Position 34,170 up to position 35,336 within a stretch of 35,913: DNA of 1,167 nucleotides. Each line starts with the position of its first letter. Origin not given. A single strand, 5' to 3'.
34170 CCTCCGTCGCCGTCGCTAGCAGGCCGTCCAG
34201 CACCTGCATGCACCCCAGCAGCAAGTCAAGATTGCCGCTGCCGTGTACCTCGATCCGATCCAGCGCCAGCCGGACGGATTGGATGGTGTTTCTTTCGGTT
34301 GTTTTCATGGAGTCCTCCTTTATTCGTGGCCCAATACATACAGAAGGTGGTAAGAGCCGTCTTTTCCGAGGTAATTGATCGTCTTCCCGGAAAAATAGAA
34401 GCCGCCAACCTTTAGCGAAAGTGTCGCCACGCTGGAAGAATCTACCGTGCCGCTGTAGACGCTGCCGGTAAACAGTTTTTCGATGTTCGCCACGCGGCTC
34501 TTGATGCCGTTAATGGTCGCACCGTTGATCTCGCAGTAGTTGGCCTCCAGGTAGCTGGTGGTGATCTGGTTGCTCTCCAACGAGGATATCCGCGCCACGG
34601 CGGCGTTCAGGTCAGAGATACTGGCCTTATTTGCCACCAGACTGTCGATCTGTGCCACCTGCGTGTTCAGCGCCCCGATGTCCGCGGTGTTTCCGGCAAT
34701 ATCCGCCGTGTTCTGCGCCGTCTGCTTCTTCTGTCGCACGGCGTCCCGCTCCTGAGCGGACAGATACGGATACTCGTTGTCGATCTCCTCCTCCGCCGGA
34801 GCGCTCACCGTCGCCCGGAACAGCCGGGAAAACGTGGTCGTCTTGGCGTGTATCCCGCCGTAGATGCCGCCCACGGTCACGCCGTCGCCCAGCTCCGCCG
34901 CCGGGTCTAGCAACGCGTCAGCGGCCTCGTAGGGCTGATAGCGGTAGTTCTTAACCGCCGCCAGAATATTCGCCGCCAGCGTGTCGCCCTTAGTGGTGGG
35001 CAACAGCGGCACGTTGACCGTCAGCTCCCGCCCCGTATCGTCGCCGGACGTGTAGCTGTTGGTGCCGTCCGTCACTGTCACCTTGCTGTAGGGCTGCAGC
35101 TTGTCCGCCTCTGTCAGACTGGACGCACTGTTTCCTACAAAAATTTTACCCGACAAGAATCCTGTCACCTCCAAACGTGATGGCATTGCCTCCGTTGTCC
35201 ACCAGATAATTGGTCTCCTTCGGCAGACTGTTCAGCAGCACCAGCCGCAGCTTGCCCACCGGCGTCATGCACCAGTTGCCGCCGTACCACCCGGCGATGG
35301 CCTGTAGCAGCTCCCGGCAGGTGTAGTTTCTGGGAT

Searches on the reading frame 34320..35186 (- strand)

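Call 17: search_protein_families(library=phrogs, proteins=[window:34320-35186:-], max_evalue=0.00001)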
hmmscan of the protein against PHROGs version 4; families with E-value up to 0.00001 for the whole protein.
window:34320-35186:- (288 aa): 1 family
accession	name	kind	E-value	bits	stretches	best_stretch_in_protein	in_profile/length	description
phrog_16267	-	unknown function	3e-06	25.4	1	150-233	336-417/2299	-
